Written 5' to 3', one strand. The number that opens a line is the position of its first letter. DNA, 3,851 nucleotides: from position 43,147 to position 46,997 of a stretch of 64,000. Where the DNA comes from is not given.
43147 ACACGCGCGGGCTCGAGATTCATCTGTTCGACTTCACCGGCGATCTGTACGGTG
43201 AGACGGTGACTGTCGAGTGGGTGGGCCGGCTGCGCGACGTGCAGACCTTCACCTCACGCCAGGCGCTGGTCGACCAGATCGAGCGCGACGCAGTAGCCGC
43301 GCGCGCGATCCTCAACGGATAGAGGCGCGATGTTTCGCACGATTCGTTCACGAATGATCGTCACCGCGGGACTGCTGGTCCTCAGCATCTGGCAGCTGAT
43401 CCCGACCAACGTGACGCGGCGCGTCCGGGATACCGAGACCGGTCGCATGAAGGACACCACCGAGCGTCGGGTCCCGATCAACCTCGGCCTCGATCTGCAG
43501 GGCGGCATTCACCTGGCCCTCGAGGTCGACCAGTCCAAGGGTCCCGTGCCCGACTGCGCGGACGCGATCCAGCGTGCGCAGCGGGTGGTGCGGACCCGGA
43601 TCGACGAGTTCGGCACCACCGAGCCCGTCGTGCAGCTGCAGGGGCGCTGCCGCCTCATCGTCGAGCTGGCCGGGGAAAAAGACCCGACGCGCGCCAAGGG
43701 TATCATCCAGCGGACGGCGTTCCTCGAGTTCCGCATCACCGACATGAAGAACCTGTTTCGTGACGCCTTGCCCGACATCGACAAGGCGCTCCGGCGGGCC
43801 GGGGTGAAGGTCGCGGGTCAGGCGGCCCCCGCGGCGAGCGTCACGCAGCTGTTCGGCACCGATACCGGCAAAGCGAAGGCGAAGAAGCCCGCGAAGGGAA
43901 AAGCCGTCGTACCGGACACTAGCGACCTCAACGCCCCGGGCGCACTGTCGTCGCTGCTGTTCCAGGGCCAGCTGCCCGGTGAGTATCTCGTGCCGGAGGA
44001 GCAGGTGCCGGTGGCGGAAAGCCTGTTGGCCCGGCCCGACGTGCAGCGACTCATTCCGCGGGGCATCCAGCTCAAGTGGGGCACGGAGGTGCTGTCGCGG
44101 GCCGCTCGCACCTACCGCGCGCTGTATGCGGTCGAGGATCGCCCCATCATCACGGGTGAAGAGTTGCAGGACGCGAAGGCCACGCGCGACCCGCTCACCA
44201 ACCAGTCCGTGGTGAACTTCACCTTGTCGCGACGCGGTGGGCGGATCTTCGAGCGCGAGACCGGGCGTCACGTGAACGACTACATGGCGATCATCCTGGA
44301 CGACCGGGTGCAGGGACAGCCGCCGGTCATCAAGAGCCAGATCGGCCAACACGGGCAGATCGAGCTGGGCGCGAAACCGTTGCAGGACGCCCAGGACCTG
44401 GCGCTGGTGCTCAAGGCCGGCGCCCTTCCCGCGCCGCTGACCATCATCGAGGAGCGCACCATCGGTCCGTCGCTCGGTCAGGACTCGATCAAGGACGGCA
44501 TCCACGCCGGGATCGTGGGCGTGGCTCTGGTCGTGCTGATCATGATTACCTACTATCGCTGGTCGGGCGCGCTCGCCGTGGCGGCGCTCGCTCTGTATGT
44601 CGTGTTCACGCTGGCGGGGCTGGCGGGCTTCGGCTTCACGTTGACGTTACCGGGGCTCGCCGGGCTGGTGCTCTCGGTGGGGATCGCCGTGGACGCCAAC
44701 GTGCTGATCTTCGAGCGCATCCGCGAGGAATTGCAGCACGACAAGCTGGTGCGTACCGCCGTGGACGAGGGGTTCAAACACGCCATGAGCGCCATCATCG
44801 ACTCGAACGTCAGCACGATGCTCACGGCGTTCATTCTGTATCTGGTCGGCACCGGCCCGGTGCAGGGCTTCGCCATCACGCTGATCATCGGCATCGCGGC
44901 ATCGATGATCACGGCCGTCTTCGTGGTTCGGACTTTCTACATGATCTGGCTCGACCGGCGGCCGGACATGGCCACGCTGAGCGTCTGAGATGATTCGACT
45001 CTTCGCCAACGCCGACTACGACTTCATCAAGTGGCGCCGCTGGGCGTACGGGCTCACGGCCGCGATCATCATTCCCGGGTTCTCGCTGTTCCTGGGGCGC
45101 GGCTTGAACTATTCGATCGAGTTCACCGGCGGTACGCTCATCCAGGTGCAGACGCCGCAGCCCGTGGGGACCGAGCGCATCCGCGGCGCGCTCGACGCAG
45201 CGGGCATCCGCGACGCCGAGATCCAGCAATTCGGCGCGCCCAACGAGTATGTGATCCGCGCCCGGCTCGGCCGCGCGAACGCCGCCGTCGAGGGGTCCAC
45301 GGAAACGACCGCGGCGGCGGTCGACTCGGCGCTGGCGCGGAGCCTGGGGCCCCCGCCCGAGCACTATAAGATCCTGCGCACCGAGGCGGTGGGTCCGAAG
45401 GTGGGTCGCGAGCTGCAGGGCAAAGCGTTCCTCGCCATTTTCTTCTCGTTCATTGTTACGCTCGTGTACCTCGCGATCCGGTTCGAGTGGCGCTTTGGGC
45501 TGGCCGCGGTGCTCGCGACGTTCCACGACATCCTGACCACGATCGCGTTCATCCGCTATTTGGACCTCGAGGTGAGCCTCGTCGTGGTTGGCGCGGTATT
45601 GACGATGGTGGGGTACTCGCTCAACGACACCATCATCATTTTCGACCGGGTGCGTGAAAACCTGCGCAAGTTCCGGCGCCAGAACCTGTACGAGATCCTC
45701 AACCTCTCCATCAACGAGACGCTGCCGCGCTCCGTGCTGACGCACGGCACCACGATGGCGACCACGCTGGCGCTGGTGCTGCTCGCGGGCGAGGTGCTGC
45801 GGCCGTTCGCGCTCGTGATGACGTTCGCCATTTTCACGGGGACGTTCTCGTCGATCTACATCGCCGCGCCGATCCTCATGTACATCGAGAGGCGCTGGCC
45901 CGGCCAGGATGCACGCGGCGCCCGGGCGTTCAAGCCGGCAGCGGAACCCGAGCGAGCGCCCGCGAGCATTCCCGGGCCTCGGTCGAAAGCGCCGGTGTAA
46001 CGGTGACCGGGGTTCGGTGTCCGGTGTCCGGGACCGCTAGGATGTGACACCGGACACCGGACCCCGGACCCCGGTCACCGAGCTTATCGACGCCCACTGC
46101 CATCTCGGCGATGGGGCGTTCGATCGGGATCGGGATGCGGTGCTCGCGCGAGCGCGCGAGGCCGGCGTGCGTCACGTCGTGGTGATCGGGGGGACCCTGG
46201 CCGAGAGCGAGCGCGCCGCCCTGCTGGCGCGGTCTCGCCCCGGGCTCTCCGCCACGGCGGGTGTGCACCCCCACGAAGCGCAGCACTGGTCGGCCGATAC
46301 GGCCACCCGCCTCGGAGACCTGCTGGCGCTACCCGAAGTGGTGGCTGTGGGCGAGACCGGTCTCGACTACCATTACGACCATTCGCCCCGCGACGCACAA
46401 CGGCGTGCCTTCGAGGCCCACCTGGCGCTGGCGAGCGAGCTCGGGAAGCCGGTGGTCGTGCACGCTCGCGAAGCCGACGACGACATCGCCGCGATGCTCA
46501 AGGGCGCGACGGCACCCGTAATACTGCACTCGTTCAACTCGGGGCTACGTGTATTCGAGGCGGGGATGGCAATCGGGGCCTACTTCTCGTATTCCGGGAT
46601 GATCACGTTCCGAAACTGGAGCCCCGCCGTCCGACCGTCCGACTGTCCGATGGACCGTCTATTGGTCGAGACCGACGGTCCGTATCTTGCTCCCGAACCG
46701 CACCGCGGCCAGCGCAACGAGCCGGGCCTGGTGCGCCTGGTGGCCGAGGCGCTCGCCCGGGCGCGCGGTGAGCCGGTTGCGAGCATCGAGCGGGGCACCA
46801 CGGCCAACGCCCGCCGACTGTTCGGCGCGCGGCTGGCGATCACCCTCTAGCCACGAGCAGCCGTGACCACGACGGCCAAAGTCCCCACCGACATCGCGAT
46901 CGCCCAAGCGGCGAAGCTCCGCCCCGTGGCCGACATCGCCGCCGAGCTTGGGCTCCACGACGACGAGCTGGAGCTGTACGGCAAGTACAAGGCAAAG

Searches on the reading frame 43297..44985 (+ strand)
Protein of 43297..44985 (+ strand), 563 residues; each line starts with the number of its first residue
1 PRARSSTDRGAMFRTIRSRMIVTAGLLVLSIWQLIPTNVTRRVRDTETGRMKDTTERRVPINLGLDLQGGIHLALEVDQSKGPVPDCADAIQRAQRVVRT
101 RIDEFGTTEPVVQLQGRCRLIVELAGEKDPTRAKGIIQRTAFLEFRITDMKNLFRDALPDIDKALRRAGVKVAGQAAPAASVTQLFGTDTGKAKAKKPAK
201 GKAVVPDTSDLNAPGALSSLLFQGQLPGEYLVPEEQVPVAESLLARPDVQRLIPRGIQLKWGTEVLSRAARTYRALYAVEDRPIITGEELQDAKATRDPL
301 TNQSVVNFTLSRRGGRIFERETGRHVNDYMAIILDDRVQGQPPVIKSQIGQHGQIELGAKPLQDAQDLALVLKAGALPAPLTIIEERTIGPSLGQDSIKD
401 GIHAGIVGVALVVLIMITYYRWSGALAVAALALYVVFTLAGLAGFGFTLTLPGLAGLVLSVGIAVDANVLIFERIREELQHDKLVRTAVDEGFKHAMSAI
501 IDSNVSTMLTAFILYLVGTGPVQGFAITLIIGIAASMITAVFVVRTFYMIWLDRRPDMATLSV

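Call 48: search_protein_families(library=pfam, proteins=[window:43297-44985:+], max_evalue=0.0001)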
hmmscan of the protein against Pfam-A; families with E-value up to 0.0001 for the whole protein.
window:43297-44985:+ (563 aa): 6 families
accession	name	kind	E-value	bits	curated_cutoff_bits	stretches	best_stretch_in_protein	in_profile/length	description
PF22599.2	SecDF_P1_head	-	1.4e-25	89.8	27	1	274-379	10-114/114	SecDF, P1 head subdomain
PF02355.23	SecD_SecF_C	-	6.5e-22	78.3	20.5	1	382-551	14-186/189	Protein export membrane protein SecD/SecF, C-terminal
PF21760.3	SecD_1st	-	3.3e-20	71.7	27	1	91-149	1-59/60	Protein translocase subunit SecDF, P1 domain, N-terminal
PF00873.25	ACR_tran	-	3.6e-13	48.6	28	1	395-544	327-482/1021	AcrB/AcrD/AcrF family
PF07549.19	Sec_GG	-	1.5e-05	24.8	20.3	1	60-80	7-27/28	SecD/SecF GG Motif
PF03176.21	MMPL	-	3.7e-05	23.3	20.5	1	402-547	146-294/333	MMPL family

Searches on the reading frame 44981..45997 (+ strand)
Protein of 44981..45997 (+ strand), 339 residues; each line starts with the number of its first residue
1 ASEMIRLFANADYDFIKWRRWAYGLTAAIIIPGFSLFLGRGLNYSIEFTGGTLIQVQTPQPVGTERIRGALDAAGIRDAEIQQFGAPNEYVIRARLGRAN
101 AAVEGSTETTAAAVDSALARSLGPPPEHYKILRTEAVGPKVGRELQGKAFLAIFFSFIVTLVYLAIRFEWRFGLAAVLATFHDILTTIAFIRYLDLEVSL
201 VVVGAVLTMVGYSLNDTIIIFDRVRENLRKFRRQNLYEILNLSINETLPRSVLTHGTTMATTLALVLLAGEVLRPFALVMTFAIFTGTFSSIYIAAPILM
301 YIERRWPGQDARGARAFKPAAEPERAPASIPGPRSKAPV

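Call 48: search_protein_families(library=pfam, proteins=[window:44981-45997:+], max_evalue=0.0001)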
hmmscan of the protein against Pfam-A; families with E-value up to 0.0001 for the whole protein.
window:44981-45997:+ (339 aa): 2 families
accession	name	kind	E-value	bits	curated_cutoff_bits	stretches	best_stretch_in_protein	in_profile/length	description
PF02355.23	SecD_SecF_C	-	7.4e-62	208.6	20.5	1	128-304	12-188/189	Protein export membrane protein SecD/SecF, C-terminal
PF07549.19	Sec_GG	-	9e-08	31.8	20.3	1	36-61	2-27/28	SecD/SecF GG Motif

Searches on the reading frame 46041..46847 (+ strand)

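Call 48: search_protein_families(library=pfam, proteins=[window:46041-46847:+], max_evalue=0.0001)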
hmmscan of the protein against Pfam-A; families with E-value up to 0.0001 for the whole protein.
window:46041-46847:+ (269 aa): 1 family
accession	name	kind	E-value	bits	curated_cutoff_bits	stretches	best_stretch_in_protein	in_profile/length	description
PF01026.27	TatD_DNase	-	8.7e-73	245.3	27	1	16-262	1-253/253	TatD related DNase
